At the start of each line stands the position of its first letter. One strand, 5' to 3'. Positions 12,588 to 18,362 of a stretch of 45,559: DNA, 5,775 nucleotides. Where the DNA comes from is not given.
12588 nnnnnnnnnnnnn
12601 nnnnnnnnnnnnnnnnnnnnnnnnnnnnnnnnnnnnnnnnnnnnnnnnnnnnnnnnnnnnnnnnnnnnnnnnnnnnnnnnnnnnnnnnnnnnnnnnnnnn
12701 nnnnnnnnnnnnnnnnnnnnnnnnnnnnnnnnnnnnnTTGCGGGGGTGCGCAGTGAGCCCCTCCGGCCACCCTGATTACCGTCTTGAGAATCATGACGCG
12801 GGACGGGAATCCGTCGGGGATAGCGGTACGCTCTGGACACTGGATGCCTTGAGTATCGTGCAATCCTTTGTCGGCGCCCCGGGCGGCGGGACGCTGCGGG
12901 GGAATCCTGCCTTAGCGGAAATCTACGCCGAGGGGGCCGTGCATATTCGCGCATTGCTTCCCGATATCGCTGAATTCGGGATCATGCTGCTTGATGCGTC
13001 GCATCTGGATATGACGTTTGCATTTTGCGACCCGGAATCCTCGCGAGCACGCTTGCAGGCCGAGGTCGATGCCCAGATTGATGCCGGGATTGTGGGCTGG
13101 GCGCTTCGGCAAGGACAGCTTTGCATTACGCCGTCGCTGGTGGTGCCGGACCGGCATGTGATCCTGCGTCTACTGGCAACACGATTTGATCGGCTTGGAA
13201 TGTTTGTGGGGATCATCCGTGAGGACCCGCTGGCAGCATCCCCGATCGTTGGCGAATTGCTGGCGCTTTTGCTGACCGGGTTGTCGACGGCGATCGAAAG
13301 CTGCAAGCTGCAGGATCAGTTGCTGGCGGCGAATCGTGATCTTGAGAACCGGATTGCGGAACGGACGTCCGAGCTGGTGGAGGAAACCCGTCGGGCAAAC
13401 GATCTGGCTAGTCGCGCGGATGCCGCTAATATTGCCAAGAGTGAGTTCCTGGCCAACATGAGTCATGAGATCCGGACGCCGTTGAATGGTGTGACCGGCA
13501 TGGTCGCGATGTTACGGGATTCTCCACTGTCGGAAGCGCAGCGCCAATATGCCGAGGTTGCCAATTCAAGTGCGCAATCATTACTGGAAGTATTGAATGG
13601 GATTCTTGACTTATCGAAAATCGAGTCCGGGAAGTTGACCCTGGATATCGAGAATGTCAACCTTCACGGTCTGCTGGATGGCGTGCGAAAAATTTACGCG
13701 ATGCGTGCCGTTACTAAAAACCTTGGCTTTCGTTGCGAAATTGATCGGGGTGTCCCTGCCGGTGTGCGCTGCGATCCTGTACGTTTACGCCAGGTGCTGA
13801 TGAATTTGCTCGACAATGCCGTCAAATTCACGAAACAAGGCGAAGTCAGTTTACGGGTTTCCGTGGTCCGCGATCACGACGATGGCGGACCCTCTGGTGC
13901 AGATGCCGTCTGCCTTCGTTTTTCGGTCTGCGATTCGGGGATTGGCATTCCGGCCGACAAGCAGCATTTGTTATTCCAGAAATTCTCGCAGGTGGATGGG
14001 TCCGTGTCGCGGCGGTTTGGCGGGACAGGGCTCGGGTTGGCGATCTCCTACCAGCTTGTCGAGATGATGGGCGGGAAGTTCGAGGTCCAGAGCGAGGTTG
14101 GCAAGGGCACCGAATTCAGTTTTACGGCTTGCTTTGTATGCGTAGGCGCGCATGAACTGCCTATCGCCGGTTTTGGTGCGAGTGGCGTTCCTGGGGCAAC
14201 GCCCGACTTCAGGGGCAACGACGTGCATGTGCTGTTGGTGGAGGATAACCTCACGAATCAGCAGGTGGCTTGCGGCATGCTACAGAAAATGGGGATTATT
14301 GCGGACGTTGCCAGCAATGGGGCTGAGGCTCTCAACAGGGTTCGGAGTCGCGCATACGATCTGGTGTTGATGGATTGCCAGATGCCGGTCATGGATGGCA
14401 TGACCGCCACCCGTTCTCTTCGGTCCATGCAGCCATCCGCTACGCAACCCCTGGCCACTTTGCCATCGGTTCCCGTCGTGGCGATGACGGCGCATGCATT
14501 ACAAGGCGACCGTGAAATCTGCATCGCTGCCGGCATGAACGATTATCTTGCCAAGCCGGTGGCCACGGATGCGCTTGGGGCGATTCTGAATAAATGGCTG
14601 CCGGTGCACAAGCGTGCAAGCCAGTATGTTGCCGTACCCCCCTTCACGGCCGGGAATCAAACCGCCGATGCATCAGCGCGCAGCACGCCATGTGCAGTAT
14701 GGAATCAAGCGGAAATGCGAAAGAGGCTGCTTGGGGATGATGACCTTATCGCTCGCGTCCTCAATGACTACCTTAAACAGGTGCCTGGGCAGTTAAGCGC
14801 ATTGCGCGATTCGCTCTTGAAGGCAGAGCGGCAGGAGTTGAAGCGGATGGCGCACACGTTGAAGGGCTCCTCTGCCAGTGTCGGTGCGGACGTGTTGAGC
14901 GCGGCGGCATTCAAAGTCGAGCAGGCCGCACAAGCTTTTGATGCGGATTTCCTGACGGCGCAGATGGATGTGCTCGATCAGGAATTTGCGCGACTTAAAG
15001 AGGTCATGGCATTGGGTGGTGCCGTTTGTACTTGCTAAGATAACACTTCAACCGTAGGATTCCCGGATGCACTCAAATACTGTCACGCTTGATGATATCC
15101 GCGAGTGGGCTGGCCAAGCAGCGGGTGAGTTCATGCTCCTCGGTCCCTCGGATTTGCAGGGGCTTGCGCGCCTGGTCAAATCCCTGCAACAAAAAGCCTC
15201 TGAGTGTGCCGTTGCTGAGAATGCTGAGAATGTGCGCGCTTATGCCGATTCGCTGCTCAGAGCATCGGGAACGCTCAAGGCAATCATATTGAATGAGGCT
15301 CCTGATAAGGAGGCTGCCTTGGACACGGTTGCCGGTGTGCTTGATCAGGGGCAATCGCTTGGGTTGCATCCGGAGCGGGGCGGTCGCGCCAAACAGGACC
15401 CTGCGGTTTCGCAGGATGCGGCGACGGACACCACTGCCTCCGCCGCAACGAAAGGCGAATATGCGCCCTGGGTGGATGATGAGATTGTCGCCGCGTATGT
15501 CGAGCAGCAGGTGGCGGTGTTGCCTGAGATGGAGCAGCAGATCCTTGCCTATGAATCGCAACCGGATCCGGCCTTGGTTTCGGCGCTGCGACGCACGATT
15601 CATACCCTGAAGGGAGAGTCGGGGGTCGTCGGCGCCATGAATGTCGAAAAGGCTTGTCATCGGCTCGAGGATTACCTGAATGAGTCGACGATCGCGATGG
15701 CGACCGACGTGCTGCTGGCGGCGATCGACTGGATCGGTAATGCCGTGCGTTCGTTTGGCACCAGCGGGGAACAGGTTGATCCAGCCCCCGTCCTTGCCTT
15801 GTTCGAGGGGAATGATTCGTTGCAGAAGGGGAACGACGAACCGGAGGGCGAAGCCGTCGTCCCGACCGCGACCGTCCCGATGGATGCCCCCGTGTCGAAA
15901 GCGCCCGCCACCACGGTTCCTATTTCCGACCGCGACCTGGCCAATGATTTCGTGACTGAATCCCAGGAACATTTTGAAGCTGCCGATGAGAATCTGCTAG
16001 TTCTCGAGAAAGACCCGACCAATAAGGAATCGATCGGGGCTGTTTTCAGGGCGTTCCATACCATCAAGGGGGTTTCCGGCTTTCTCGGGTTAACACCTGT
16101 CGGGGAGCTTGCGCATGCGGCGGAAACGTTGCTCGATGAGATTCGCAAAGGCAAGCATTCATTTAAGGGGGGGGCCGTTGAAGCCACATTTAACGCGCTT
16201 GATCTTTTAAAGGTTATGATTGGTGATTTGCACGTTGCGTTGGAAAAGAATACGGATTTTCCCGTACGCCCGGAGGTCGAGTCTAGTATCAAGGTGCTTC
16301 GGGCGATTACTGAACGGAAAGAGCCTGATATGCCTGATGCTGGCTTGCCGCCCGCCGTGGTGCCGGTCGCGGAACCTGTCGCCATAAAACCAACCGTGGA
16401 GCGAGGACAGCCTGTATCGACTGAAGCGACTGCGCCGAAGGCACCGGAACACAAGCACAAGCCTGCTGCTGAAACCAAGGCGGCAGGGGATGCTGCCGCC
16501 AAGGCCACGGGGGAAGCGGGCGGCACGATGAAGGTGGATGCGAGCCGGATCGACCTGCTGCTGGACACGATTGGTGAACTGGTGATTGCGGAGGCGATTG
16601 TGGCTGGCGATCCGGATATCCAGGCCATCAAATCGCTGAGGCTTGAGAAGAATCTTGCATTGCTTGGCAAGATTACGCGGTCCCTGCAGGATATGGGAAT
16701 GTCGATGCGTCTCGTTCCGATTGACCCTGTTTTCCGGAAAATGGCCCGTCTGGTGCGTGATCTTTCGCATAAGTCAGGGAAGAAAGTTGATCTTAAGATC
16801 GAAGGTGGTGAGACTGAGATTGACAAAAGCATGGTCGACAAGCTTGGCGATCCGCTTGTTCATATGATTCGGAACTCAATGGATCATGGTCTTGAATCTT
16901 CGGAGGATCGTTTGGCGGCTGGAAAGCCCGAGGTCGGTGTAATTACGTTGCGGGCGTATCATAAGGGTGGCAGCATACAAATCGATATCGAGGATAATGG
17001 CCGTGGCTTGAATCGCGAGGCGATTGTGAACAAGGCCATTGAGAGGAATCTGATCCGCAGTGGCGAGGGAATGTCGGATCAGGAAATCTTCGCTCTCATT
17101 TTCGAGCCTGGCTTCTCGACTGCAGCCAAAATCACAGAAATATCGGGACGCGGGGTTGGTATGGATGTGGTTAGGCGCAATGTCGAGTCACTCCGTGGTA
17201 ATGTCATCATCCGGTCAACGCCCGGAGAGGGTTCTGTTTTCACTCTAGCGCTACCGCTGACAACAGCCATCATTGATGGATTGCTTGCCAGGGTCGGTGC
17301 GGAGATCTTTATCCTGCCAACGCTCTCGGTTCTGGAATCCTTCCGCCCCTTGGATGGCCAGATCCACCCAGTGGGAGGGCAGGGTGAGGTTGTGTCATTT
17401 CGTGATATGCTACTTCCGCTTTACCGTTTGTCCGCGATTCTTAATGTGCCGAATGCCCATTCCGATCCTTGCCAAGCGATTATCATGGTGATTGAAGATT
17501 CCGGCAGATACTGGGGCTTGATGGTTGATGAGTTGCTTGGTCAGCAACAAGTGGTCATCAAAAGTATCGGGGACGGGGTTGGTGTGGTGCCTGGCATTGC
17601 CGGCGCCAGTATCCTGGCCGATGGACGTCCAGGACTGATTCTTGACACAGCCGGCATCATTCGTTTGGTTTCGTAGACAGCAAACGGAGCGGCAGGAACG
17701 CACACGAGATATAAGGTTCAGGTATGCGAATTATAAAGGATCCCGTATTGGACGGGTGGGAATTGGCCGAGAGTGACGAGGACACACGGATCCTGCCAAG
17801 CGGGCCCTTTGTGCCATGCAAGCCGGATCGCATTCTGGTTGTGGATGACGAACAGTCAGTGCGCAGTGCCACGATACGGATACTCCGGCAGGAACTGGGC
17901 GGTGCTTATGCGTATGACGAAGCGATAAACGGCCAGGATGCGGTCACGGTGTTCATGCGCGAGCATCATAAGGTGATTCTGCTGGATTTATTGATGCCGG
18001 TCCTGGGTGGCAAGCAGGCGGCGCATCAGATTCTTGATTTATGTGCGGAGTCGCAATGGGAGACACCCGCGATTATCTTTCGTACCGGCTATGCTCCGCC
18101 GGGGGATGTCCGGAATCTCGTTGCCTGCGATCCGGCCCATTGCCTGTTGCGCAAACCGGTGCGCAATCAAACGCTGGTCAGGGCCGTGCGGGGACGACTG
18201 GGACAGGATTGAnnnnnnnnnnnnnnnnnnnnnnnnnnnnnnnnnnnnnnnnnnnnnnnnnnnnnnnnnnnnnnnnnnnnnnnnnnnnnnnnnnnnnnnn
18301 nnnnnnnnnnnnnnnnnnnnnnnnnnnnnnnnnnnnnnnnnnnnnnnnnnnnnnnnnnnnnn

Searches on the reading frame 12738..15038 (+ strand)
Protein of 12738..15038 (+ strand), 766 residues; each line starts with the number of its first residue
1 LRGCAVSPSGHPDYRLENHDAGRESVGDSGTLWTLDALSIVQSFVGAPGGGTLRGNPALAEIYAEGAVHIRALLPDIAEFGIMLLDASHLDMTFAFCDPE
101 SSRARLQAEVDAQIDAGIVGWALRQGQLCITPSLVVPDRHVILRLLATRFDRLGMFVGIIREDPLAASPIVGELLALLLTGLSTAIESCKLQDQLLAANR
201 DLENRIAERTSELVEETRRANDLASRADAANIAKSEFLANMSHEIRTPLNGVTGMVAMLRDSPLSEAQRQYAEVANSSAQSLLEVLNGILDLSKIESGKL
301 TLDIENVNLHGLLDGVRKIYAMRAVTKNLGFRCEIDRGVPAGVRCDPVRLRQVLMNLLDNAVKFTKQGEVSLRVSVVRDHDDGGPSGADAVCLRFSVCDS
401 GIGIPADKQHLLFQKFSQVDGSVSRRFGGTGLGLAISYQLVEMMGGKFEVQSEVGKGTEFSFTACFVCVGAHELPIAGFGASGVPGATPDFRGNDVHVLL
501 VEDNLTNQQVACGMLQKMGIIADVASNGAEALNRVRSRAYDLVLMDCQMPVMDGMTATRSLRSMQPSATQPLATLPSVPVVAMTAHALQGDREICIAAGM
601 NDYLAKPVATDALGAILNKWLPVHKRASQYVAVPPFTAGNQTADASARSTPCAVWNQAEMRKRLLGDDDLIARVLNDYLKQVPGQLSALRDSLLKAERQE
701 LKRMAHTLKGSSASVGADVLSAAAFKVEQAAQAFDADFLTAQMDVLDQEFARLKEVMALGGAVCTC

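Call 5: search_protein_families(library=pfam, proteins=[window:12738-15038:+])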
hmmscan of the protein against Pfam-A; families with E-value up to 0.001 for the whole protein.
window:12738-15038:+ (766 aa): 4 families
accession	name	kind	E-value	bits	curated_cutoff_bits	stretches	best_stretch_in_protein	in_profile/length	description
PF02518.31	HATPase_c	-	1.5e-28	99.8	26.4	1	346-463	2-106/111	Histidine kinase-, DNA gyrase B-, and HSP90-like ATPase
PF00072.30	Response_reg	-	9.7e-24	84.1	30.2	1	498-616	1-109/111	Response regulator receiver domain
PF00512.31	HisKA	-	2.7e-21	75.8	26.9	1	233-298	1-66/66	His Kinase A (phospho-acceptor) domain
PF01627.28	Hpt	-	1.6e-11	44.7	24.6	1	674-754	2-82/84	Hpt domain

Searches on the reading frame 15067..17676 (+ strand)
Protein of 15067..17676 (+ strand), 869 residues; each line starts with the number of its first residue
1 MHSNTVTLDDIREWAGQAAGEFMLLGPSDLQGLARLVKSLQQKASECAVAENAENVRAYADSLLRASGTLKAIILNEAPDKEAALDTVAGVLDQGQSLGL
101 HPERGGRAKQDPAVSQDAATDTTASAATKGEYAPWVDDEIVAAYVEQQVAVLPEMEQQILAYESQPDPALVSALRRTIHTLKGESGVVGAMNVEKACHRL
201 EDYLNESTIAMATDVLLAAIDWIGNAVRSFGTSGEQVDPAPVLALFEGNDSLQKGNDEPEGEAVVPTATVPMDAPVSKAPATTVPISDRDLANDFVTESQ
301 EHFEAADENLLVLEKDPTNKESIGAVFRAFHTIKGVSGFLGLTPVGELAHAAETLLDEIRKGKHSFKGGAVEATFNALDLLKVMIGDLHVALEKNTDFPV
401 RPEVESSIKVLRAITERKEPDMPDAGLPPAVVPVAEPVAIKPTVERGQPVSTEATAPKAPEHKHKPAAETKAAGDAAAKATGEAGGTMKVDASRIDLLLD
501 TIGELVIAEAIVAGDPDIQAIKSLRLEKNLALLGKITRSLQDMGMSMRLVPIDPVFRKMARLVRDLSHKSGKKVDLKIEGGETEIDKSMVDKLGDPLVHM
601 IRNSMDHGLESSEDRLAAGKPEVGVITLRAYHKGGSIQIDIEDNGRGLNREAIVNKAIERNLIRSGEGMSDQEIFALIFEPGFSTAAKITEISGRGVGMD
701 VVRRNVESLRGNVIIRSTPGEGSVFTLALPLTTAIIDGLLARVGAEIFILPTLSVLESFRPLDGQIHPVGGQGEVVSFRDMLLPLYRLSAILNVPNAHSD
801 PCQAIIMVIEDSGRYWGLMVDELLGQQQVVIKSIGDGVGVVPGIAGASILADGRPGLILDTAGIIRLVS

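Call 5: search_protein_families(library=pfam, proteins=[window:15067-17676:+])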
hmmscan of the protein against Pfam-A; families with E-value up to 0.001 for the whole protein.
window:15067-17676:+ (869 aa): 4 families
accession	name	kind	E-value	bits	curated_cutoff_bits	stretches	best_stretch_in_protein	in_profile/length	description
PF01627.28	Hpt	-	5.6e-27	94.3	24.6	2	291-382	2-75/84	Hpt domain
PF01584.24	CheW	-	3.7e-21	75.6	23.5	1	738-866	2-135/138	CheW-like domain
PF02518.31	HATPase_c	-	4.5e-17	62.9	26.4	1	595-732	4-110/111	Histidine kinase-, DNA gyrase B-, and HSP90-like ATPase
PF02895.20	H-kinase_dim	-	2.8e-09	37.8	23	1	487-547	3-68/68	Signal transducing histidine kinase, homodimeric domain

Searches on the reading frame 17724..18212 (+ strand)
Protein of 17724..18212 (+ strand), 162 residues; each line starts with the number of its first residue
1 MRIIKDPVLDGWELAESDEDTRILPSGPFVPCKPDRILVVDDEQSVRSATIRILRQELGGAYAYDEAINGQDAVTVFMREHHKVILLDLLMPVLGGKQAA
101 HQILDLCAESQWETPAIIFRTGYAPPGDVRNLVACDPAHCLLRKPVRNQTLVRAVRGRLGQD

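Call 5: search_protein_families(library=pfam, proteins=[window:17724-18212:+])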
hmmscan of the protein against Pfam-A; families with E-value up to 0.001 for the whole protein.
window:17724-18212:+ (162 aa): 1 family
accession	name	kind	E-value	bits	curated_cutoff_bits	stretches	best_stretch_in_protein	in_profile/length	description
PF00072.30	Response_reg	-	1.5e-11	44.9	30.2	1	37-156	1-111/111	Response regulator receiver domain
